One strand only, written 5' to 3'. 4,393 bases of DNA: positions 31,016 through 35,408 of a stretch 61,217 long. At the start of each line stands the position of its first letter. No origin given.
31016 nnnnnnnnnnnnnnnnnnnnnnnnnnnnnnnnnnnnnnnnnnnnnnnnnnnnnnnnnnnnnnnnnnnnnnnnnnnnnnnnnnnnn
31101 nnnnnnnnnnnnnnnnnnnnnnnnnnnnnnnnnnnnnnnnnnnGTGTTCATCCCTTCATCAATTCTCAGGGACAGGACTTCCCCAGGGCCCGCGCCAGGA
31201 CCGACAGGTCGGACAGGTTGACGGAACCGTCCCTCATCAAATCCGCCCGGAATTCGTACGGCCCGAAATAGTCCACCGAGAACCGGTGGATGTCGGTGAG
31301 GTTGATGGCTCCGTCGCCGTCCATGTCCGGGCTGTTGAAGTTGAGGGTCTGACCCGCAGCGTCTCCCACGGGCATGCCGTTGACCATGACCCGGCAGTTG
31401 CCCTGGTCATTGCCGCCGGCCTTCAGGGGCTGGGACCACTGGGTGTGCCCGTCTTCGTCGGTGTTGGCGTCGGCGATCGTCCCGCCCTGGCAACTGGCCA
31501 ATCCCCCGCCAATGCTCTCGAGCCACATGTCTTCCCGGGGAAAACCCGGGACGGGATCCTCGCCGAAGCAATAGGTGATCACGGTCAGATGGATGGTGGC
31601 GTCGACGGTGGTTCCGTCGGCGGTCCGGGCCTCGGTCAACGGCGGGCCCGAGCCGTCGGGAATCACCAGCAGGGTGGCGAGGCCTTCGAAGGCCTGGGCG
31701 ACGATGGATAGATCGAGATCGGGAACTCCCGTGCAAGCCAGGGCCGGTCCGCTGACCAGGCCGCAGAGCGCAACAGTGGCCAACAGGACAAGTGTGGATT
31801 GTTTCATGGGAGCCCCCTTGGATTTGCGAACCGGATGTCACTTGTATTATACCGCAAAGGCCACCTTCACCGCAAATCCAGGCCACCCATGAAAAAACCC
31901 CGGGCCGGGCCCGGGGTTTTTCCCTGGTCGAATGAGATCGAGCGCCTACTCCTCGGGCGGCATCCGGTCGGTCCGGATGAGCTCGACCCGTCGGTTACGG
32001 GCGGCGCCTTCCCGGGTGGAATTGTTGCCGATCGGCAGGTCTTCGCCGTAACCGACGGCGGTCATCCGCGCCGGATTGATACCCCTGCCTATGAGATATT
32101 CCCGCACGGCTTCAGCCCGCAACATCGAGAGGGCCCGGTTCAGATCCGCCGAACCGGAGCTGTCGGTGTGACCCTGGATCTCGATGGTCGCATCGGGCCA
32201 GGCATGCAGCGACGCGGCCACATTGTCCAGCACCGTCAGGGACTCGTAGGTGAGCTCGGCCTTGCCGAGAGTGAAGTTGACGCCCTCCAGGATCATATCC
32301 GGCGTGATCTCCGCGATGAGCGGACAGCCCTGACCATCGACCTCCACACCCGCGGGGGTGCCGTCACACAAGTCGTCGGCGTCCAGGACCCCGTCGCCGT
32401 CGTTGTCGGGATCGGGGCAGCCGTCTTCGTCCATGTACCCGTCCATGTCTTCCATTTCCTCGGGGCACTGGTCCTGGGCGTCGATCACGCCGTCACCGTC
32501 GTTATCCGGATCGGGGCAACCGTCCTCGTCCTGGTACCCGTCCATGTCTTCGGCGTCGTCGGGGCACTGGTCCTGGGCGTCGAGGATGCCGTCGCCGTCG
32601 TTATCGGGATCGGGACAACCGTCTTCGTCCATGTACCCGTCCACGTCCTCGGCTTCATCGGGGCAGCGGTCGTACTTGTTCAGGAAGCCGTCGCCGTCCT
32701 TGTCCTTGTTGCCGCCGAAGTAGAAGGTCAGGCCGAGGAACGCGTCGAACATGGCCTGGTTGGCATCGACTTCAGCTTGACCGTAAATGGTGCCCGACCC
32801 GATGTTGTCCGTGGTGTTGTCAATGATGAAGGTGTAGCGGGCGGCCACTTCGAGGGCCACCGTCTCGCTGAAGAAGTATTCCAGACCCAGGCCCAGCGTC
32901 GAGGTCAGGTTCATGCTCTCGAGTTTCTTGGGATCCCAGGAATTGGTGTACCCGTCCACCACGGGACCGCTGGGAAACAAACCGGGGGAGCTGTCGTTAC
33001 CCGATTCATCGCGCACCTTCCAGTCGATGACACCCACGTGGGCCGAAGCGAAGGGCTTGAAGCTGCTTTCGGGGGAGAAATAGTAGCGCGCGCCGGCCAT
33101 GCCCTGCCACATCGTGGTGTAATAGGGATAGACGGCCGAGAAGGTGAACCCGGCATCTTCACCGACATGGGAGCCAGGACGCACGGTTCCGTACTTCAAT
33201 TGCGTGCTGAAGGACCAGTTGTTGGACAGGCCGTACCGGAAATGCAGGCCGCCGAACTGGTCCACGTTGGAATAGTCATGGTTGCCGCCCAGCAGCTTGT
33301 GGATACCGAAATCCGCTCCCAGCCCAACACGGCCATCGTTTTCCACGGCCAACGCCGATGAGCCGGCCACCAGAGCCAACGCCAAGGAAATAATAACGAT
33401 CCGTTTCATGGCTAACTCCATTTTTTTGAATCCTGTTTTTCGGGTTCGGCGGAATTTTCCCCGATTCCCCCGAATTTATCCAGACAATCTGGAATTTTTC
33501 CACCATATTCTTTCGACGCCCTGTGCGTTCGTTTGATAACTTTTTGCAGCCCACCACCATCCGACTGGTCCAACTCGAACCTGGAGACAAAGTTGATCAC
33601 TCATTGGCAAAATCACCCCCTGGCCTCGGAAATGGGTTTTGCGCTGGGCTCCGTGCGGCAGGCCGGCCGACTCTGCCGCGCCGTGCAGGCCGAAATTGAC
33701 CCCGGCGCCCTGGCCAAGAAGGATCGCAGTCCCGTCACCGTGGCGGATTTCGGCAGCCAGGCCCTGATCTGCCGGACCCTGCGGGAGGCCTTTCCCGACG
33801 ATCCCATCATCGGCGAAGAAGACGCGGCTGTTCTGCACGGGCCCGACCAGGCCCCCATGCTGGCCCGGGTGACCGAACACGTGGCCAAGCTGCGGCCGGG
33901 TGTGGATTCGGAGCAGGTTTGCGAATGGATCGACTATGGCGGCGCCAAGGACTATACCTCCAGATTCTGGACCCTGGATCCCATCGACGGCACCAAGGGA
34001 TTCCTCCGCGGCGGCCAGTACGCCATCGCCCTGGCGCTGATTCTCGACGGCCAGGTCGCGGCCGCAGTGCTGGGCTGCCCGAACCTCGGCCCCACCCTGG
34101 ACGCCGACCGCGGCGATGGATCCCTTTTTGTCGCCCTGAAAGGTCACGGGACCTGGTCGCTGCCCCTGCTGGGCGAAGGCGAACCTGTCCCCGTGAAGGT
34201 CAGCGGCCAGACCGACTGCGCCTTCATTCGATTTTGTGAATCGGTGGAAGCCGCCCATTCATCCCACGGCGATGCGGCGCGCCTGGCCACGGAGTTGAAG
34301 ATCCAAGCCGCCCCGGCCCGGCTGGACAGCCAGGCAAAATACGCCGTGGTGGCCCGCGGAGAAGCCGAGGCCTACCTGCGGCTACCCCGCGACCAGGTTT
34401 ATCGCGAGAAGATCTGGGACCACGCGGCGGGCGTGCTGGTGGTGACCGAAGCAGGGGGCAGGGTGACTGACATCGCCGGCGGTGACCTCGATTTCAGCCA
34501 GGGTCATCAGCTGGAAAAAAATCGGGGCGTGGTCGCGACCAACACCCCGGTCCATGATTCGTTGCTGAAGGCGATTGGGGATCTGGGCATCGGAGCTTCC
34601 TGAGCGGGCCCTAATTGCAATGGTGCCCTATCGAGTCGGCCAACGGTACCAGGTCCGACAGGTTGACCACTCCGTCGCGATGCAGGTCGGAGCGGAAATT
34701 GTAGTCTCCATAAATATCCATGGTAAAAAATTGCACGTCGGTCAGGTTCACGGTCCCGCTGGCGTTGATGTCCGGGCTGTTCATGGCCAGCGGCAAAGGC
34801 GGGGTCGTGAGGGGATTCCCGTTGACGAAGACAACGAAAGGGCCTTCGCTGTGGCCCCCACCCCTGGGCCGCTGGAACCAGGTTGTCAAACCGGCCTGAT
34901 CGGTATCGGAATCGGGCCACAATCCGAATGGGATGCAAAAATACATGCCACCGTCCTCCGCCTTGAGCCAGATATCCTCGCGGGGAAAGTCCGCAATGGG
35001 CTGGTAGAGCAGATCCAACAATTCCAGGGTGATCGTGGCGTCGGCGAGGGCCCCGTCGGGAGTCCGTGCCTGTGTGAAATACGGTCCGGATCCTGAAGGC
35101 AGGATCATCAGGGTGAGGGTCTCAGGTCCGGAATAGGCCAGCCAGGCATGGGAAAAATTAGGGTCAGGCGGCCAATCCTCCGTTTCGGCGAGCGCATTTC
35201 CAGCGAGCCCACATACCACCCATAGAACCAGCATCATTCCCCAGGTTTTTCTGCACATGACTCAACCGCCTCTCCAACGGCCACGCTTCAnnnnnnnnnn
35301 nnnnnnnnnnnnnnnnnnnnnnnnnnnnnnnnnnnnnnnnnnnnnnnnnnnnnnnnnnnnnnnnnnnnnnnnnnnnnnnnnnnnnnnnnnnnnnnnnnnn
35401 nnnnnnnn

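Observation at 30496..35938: Four-member family of ~215-aa secreted proteins: conserved unknown N-domain + degenerate dockerin-like C-terminus + penultimate Cys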

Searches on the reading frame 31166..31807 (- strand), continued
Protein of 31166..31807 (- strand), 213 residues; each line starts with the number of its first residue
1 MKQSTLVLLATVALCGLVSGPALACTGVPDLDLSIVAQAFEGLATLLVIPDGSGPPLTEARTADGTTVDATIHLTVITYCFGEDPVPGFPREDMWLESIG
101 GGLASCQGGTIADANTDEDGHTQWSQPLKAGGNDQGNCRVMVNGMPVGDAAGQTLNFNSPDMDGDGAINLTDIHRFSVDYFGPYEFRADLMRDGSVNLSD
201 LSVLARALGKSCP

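Call 71: search_protein_families(library=ncbifam, proteins=[P0267, P0330, P0302, L070:10624-11433:-], max_evalue=1)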
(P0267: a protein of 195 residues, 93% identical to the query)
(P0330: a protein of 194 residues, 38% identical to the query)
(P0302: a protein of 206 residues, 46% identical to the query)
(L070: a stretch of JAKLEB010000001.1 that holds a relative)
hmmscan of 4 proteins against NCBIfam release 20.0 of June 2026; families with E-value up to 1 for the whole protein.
P0267 (195 aa): 1 family
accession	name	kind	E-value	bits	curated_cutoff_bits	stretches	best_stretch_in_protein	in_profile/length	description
NF053838.1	hit_Bd0108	equivalog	0.0068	16.9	40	1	1-24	1-24/94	predatory lifecycle switch protein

P0330 (194 aa): 0 families

P0302 (206 aa): 0 families

L070:10624-11433:- (269 aa): 0 families

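Call 80: search_protein_families(library=pfam, alignment_id=A2, max_evalue=0.01)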
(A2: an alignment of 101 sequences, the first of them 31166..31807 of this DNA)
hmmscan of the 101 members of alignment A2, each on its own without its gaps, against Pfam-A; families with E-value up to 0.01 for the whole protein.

A. member 1, window:31166-31807:- (213 aa): 3 families
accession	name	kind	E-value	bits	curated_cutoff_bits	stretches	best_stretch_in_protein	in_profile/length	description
PF00404.24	Dockerin_1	-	1.9e-05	25.2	22.9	0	187-208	35-56/57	Dockerin type I domain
PF13833.12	EF-hand_8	-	0.0043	17.2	28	0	161-180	35-54/54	EF-hand domain pair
PF11974.14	bMG3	-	0.0067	16.8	34.9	0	103-143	35-75/103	Bacterial alpha-2-macroglobulin MG3 domain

B. families by the number of members that match (of 101 scanned): 6 families
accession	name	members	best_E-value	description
PF00404.24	Dockerin_1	24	5e-07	Dockerin type I domain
PF13405.12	EF-hand_6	3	0.0033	EF-hand domain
PF13833.12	EF-hand_8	3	0.0036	EF-hand domain pair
PF00036.39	EF-hand_1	2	0.00063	EF hand domain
PF23442.1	DUF7125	1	0.0064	Family of unknown function (DUF7125)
PF11974.14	bMG3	1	0.0067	Bacterial alpha-2-macroglobulin MG3 domain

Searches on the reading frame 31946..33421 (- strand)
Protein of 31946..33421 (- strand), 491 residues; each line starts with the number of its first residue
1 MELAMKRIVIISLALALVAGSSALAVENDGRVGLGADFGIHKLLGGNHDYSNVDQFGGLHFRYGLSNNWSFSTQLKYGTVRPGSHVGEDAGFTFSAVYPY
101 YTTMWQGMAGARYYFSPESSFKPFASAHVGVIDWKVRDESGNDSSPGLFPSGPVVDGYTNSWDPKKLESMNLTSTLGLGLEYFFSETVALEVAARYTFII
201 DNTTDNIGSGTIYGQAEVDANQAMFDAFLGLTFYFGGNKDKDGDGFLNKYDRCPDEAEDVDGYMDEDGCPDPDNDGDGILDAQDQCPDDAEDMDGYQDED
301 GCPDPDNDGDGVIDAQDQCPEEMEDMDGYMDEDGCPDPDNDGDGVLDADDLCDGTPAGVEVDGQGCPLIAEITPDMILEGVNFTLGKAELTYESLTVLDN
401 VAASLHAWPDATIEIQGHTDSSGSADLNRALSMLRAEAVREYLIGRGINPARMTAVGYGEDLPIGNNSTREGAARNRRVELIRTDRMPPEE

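Call 4: search_protein_families(library=pfam, proteins=[window:31946-33421:-], max_evalue=1)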
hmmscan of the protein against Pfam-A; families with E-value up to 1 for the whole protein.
window:31946-33421:- (491 aa): 6 families
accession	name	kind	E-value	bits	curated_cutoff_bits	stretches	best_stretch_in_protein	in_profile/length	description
PF00691.25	OmpA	-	3.2e-19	69.5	27.2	1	383-477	2-98/98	OmpA family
PF13505.12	OMP_b-brl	-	4.7e-08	33.8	28.7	1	12-205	2-160/175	Outer membrane protein beta-barrel domain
PF05359.17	DUF748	-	0.0021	16.6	50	1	378-422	878-922/1037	Domain of Unknown Function (DUF748)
PF13568.12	OMP_b-brl_2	-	0.0027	18.2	27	1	52-198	37-168/175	Outer membrane protein beta-barrel domain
PF02412.23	TSP_3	-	0.025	14.7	25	1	238-258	13-33/36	Thrombospondin type 3 repeat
PF12099.14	DUF3575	-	0.11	12.2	21.1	1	96-185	61-144/177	Protein of unknown function (DUF3575)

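Call 5: search_protein_families(library=ncbifam, proteins=[window:31946-33421:-], max_evalue=1)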
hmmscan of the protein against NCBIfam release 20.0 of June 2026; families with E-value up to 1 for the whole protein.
window:31946-33421:- (491 aa): 44 families (the best 25 are shown)
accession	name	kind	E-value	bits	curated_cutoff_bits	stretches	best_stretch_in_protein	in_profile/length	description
NF033763.1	exchanger_TraB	exception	8.4e-43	146.1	700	2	299-482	316-496/522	outer membrane exchange protein TraB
NF053612.1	anchor_PA1041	equivalog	7.4e-40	137.4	250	3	337-481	75-233/236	PA1041 family peptidoglycan-binding anchor lipoprotein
NF053611.1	YiaD_Gzip_OmpA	equivalog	1.2e-32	113.3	175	1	379-481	102-204/206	YiaD family glycine zipper/OmpA-like lipoprotein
NF053613.1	OMP_toxin_LptF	equivalog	8.2e-24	84.7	400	1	381-482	143-244/256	lipotoxin F family OmpA-related lipoprotein LptF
NF045787.1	OmpABordt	equivalog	9.3e-22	77.6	200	1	380-481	86-187/194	outer membrane protein OmpA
TIGR02802.1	Pal_lipo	equivalog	6.4e-21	74.4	125.35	1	381-482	2-103/104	peptidoglycan-associated lipoprotein Pal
NF052230.1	T9SS_PorE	exception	1.2e-20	73.3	600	1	369-463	505-599/648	PorE family type IX secretion system protein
NF006541.1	PRK09038.1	equivalog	2.4e-20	73.3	283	1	379-483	141-248/253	flagellar motor protein MotD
NF007804.1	PRK10510.1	equivalog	9.5e-20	70.9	307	1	379-481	112-214/219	OmpA family lipoprotein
NF053585.1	OMP_LP_YfiB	equivalog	1.5e-19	70.5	128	1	381-482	58-159/163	outer membrane lipoprotein YfiB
NF045788.1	Omp38Acinit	equivalog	5.6e-19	68.4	500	1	371-479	232-342/354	outer membrane protein Omp38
NF053607.1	CHU_0125_OmpA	equivalog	1.5e-18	66.7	620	1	376-480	528-633/639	CHU_0125 family OmpA-like outer membrane integrity protein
TIGR03789.1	pdsO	hypoth_equivalog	1.9e-18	67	152.2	1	377-481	137-241/243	sortase-associated OmpA-like protein PdsO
TIGR03350.1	type_VI_ompA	equivalog_domain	4.9e-17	62.2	139.8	1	383-481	34-135/137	type VI secretion system protein TssL, long form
NF038224.1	OmpA_like_CmpA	equivalog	5.9e-14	52.2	300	1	389-481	123-212/233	C-OmpA-like family protein CmpA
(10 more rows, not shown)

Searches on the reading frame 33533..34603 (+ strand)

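Call 4: search_protein_families(library=pfam, proteins=[window:33533-34603:+], max_evalue=1)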
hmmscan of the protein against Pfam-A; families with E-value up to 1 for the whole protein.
window:33533-34603:+ (356 aa): 1 family
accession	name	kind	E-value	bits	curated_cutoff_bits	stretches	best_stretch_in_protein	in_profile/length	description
PF00459.30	Inositol_P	-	5.2e-46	157.7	27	1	59-344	34-262/271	Inositol monophosphatase family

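Call 5: search_protein_families(library=ncbifam, proteins=[window:33533-34603:+], max_evalue=1)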
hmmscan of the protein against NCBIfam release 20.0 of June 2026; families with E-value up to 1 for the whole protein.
window:33533-34603:+ (356 aa): 7 families
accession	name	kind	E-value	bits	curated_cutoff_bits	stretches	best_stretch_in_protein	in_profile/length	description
TIGR01330.1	bisphos_HAL2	equivalog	1.5e-93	313.5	267.05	1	32-349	4-351/359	3'(2'),5'-bisphosphate nucleotidase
TIGR01331.1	bisphos_cysQ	equivalog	2.5e-27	96.1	228.8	2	139-326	72-239/250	3'(2'),5'-bisphosphate nucleotidase CysQ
TIGR02067.1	his_9_HisN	equivalog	1.6e-23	83.5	275.15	2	138-348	68-251/252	histidinol-phosphatase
NF008182.0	PRK10931.1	equivalog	7e-20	71.2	379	3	42-99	10-68/246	3'(2'),5'-bisphosphate nucleotidase CysQ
NF009321.0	PRK12676.1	equivalog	2.1e-11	43.4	264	1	143-348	82-262/264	bifunctional fructose-bisphosphatase/inositol-phosphate phosphatase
NF008027.1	PRK10757.1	equivalog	4.4e-11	42.2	332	1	145-334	80-250/267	inositol-1-monophosphatase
NF010678.0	PRK14076.1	equivalog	1.3e-06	27.6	493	1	147-350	85-285/570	bifunctional NADP phosphatase/NAD kinase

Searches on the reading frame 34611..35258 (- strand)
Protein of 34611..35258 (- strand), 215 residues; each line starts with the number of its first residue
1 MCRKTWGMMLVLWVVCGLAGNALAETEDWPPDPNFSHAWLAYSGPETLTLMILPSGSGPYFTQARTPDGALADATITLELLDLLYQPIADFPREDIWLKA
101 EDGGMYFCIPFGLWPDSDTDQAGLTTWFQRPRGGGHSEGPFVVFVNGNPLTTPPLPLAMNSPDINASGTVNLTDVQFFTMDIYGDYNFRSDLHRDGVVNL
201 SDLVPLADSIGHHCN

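Call 4: search_protein_families(library=pfam, proteins=[window:34611-35258:-], max_evalue=1)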
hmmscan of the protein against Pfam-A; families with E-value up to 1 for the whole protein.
window:34611-35258:- (215 aa): 2 families
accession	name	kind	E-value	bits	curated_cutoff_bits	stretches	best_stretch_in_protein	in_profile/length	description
PF00404.24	Dockerin_1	-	0.072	13.7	22.9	1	163-204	3-50/57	Dockerin type I domain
PF07686.23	V-set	-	0.17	12.5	26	0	116-177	22-82/109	Immunoglobulin V-set domain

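Call 5: search_protein_families(library=ncbifam, proteins=[window:34611-35258:-], max_evalue=1)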
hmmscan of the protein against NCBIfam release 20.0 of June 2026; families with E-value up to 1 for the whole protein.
window:34611-35258:- (215 aa): 0 families
